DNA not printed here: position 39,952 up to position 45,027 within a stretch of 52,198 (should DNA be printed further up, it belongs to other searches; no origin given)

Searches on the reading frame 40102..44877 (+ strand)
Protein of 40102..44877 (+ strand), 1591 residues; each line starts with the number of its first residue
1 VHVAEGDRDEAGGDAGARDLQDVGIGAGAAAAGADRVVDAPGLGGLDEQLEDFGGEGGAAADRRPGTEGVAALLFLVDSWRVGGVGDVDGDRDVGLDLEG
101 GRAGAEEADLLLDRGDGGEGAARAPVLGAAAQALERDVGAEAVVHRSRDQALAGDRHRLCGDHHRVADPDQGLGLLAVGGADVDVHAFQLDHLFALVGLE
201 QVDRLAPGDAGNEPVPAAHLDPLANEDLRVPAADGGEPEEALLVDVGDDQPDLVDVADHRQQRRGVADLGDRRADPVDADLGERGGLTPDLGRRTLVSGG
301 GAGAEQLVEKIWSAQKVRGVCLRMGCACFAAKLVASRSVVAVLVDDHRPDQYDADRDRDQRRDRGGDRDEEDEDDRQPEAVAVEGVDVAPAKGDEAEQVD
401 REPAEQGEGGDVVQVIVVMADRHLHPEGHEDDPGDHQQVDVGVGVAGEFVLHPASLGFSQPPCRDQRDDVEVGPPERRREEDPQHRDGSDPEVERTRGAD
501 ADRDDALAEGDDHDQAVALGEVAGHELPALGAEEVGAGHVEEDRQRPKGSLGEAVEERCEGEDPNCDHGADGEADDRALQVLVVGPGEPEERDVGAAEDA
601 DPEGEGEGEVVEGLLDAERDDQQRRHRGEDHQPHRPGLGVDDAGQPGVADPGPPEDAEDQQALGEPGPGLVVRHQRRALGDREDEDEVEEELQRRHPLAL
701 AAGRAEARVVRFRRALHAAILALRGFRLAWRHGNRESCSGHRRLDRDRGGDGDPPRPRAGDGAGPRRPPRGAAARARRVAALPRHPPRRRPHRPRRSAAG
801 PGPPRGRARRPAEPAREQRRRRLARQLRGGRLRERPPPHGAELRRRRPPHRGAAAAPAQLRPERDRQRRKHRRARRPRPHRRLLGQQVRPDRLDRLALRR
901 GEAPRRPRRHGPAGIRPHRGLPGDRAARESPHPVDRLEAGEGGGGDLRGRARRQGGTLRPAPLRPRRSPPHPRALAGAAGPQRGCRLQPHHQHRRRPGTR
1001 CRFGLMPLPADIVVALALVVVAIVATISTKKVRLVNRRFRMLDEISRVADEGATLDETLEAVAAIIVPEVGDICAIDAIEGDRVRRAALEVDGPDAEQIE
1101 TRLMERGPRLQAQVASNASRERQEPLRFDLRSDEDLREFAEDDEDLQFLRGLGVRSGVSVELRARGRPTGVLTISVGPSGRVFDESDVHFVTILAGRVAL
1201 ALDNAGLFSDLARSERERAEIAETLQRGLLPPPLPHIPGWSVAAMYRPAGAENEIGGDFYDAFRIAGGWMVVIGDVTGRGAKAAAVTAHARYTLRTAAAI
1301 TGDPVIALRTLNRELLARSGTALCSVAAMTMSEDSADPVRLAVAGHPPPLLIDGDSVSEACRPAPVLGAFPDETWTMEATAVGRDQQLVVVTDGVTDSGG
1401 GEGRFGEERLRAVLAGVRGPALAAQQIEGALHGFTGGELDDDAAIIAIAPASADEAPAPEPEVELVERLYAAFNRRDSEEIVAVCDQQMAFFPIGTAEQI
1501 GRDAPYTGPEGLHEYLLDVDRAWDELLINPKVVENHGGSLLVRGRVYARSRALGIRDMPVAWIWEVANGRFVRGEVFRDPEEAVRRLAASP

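Call 88: search_protein_families(library=pfam, proteins=[window:40102-44877:+], max_evalue=0.0001)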
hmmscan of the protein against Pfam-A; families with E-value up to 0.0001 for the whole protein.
window:40102-44877:+ (1591 aa): 4 families
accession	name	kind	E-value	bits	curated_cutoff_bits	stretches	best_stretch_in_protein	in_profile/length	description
PF07228.17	SpoIIE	-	3.2e-31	109.2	25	1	1267-1448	3-189/192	Stage II sporulation protein E (SpoIIE)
PF13185.12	GAF_2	-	8e-07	29.8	28.6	1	1053-1203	2-136/136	GAF domain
PF01590.32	GAF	-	1.7e-06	29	22.4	1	1055-1202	2-133/133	GAF domain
PF12680.13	SnoaL_2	-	4.4e-06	27.7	27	1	1466-1573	1-101/102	SnoaL-like domain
